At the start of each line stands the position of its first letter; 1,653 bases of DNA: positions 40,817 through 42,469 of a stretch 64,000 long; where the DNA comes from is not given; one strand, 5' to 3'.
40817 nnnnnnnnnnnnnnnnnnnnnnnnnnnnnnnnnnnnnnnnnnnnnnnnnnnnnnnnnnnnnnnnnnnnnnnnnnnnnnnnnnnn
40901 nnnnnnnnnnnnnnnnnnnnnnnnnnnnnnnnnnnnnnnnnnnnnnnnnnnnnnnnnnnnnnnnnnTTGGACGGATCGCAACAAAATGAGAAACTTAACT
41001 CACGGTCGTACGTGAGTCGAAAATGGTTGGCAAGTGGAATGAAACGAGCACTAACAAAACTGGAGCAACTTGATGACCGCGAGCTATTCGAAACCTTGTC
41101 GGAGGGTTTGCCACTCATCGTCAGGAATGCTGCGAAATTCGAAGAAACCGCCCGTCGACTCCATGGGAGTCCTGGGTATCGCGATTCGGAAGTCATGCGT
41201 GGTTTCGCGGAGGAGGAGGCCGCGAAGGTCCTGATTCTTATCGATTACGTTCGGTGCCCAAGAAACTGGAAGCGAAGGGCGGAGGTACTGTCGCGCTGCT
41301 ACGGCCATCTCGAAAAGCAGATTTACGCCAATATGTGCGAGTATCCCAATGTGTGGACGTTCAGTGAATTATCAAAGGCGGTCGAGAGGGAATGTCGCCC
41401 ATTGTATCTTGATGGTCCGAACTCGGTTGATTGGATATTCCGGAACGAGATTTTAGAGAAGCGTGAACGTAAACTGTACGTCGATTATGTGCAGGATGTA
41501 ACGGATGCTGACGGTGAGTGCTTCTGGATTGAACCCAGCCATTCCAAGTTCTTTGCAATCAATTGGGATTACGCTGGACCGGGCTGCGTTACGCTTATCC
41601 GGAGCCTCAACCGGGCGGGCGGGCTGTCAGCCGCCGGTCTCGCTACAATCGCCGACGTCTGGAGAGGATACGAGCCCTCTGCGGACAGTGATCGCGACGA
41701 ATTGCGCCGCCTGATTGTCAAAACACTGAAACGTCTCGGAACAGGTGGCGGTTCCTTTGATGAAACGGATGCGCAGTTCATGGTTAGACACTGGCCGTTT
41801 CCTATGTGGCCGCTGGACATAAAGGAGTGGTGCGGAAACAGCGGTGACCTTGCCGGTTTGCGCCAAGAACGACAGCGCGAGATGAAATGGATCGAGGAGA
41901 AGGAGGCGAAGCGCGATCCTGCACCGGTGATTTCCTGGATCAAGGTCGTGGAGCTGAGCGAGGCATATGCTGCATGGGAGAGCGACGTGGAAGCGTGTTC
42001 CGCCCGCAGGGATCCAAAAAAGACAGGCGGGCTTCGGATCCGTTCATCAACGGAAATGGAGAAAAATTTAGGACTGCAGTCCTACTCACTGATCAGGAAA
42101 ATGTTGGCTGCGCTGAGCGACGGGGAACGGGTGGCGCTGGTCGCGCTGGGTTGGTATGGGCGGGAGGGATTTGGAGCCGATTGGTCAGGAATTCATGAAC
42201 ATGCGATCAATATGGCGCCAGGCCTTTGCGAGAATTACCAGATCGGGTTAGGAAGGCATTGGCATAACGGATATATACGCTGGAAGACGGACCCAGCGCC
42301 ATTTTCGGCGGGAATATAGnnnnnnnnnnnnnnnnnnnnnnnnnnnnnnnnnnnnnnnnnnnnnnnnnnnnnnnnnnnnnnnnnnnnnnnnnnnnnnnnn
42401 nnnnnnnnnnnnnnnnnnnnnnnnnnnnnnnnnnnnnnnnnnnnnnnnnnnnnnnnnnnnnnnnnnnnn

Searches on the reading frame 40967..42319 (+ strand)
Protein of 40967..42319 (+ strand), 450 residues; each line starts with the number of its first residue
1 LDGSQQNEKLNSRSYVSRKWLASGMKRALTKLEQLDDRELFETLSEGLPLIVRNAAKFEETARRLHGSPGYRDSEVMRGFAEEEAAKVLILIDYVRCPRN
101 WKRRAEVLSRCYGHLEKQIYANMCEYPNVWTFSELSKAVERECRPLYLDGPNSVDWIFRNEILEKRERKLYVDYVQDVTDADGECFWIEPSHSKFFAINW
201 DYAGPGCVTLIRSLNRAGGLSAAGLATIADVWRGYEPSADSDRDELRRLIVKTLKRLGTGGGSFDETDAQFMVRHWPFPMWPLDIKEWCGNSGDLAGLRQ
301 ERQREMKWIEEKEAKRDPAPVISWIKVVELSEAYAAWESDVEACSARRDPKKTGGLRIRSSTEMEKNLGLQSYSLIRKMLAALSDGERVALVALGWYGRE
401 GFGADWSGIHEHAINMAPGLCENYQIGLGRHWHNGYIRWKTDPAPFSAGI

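Call 23: search_protein_families(library=pfam, proteins=[window:40967-42319:+], max_evalue=0.001)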
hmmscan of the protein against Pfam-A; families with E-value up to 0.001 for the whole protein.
window:40967-42319:+ (450 aa): 1 family
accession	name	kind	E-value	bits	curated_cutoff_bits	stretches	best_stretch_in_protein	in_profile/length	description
PF12616.13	DUF3775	-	1.6e-05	25.1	27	1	376-424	4-53/73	Protein of unknown function (DUF3775)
